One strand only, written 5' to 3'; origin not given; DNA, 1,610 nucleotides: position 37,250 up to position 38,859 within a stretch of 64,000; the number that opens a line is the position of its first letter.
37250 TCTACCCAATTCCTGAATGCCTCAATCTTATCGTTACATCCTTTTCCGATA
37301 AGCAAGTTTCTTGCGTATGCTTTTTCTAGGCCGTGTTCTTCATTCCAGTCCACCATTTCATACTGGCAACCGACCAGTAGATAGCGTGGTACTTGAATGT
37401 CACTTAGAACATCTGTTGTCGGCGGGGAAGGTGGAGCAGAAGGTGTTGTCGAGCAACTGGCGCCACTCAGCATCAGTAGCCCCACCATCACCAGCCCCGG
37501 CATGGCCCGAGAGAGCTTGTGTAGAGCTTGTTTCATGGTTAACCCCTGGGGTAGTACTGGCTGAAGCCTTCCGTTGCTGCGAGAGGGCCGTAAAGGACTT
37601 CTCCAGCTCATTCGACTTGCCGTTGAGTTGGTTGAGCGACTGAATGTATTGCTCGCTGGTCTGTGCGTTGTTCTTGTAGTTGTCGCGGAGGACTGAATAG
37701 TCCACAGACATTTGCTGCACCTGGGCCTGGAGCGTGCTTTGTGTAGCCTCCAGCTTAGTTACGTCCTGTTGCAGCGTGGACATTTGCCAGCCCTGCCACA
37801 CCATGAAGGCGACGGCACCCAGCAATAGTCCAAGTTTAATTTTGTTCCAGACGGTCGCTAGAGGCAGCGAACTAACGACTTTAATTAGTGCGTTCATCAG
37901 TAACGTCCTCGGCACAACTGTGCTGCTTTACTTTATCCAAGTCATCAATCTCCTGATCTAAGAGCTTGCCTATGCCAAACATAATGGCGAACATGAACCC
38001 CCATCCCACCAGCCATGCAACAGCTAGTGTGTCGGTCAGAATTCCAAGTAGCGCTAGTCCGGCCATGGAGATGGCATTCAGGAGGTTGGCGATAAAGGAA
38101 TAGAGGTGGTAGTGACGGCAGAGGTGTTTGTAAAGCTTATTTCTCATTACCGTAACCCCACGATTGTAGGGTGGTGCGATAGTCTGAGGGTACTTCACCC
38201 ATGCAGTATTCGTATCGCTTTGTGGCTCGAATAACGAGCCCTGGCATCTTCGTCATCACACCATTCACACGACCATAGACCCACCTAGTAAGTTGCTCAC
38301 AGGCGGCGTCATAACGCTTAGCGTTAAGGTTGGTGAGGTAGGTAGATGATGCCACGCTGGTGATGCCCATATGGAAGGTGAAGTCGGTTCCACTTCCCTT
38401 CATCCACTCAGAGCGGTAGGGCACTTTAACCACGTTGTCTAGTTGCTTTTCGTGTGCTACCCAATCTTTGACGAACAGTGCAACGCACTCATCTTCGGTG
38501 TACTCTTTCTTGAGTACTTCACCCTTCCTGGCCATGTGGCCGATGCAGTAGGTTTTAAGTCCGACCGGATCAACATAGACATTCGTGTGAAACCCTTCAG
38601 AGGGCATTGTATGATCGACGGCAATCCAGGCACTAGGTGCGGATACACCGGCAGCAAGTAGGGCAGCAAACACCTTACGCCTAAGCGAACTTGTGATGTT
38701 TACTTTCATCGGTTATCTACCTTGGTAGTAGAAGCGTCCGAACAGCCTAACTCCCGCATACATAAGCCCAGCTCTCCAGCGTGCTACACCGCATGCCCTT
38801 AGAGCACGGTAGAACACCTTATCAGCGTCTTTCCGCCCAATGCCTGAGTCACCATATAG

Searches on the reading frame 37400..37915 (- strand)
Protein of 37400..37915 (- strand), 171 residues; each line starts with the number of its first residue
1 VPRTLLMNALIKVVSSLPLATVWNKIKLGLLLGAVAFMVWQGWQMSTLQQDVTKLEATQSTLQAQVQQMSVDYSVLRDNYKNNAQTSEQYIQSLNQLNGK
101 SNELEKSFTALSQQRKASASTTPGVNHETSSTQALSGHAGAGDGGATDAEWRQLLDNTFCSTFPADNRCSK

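Call 6: search_protein_families(library=pfam, proteins=[window:37400-37915:-], max_evalue=0.1)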
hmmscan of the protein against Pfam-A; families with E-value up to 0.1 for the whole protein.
window:37400-37915:- (171 aa): 13 families
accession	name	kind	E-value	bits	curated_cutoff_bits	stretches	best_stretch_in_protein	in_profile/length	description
PF07926.17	TPR_MLP1_2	-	0.0019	18.7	36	1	45-121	10-86/129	TPR/MLP1/MLP2-like protein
PF01017.26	STAT_alpha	-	0.024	15.2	27.5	1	46-134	5-87/167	STAT transcription factor, coiled-coil domain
PF11932.13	DUF3450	-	0.024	14.4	32.6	1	34-118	4-91/241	Protein of unknown function (DUF3450)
PF00854.27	PTR2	-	0.029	13.7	27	1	20-91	276-347/392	POT family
PF14316.11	DUF4381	-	0.034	14.9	27.2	1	11-113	9-119/145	Domain of unknown function (DUF4381)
PF11808.13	PhoR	-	0.036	14.9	27.1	1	4-51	4-51/86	Phosphate regulon sensor protein PhoR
PF07160.18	SKA1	-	0.038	14.2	29.6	1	44-124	27-107/243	Spindle and kinetochore-associated protein 1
PF16516.10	CC2-LZ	-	0.043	14.7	35.3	1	46-105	38-100/100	Leucine zipper of domain CC2 of NEMO, NF-kappa-B essential modulator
PF03961.19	FapA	-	0.048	13.7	31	1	42-117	148-228/272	Flagellar Assembly Protein A beta solenoid domain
PF03938.19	OmpH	-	0.053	14.2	32.4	1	45-114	14-88/141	Outer membrane protein (OmpH-like)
PF06160.17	EzrA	-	0.073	11.8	39.6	1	47-109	348-410/557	Septation ring formation regulator, EzrA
PF25014.1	NET2A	-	0.08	13.2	33.1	1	48-116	137-205/235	NET2A-like domain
PF16326.10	ABC_tran_CTD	-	0.099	13.3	32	0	46-89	11-56/69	ABC transporter C-terminal domain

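Call 8: search_protein_families(library=phrogs, proteins=[window:37400-37915:-], max_evalue=0.01)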
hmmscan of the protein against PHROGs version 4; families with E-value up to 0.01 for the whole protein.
window:37400-37915:- (171 aa): 5 families
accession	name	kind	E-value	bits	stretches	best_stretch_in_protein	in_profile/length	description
phrog_739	-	lysis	2.7e-06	28.6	1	26-102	10-86/122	Rz-like spanin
phrog_4349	-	lysis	4.4e-06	27.8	1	28-170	5-139/142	Rz-like spanin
phrog_6631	-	unknown function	0.00041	20.9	1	46-126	49-128/251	-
phrog_89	-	lysis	0.0011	19.9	1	28-117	7-96/143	Rz-like spanin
phrog_5218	-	unknown function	0.0014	17.8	1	44-130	44-131/1599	-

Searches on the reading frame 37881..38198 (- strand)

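Call 6: search_protein_families(library=pfam, proteins=[window:37881-38198:-], max_evalue=0.1)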
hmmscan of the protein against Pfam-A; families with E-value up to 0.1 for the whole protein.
window:37881-38198:- (105 aa): 0 families

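Call 8: search_protein_families(library=phrogs, proteins=[window:37881-38198:-], max_evalue=0.01)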
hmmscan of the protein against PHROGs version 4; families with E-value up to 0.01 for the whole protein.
window:37881-38198:- (105 aa): 2 families
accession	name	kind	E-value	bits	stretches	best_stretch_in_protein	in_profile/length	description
phrog_21126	-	unknown function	1.7e-35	121.8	1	20-98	2-80/86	-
phrog_19761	-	moron, auxiliary metabolic gene and host takeover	0.004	18.6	0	18-56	3-41/66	membrane protein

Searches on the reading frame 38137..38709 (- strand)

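Call 6: search_protein_families(library=pfam, proteins=[window:38137-38709:-], max_evalue=0.1)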
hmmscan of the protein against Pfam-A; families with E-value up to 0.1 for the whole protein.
window:38137-38709:- (190 aa): 2 families
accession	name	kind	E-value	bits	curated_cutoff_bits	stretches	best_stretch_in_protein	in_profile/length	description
PF00959.24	Phage_lysozyme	-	5.6e-23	82.1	22.3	1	37-162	3-122/125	Phage lysozyme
PF17989.7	ALP_N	-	0.077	13.6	26.3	0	21-74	18-72/148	Actin like proteins N terminal domain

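Call 8: search_protein_families(library=phrogs, proteins=[window:38137-38709:-], max_evalue=0.01)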
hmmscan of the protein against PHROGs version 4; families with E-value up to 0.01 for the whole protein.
window:38137-38709:- (190 aa): 5 families
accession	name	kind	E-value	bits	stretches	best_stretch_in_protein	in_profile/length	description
phrog_7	-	lysis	5.3e-33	115.1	1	17-177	546-703/873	endolysin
phrog_33083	-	lysis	6.2e-12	45.9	1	33-163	10-134/456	endolysin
phrog_7910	-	lysis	7.8e-10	40.2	1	78-170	5-92/96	endolysin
phrog_6543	-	unknown function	4.7e-05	24.6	1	1-70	1-69/71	-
phrog_10457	-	lysis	0.0067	17.6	1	108-143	36-71/95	endolysin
